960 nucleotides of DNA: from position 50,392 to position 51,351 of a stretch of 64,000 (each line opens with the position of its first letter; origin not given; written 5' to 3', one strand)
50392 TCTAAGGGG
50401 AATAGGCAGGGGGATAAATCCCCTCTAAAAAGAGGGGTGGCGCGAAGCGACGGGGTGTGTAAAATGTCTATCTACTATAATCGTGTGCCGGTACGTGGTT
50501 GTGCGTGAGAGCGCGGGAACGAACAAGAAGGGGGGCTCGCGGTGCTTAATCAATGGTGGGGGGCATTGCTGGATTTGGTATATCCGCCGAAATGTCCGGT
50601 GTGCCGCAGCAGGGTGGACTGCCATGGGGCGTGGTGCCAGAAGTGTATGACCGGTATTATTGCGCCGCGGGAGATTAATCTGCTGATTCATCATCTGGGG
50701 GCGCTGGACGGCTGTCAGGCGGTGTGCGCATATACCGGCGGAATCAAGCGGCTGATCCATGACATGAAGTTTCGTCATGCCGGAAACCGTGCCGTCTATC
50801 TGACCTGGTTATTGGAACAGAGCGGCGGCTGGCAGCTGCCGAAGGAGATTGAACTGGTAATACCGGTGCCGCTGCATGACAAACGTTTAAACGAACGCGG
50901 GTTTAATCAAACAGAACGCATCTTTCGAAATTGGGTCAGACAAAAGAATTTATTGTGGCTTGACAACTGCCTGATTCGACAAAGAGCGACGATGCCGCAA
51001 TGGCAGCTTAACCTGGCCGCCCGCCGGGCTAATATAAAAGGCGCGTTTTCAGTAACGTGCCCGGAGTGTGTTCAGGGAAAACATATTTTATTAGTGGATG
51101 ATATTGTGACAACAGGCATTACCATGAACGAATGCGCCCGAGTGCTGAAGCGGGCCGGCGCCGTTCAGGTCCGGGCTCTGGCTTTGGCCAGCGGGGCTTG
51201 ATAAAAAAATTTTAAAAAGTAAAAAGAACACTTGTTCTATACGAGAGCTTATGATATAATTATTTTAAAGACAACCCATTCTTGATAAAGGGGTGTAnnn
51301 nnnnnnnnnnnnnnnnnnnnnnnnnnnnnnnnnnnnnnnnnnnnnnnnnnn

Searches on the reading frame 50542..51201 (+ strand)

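Call 3: search_protein_families(library=pfam, proteins=[window:50542-51201:+], max_evalue=1)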
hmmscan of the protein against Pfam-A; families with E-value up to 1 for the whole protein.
window:50542-51201:+ (219 aa): 5 families
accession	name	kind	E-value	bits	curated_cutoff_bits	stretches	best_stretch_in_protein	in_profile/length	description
PF00156.33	Pribosyltran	-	7.4e-09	35.5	26.3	1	177-216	85-124/158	Phosphoribosyl transferase domain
PF18912.6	DZR_2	-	2e-07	31.1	27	1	9-39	1-31/56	Double zinc ribbon domain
PF14681.12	UPRTase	-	0.021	14.7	27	1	172-208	113-149/206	Uracil phosphoribosyltransferase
PF14572.12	Pribosyl_synth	-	0.11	12.9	27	1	175-214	79-118/184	Phosphoribosyl synthetase-associated domain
PF15609.12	PRTase_2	-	0.19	11.7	28.8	1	178-205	118-145/188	Phosphoribosyl transferase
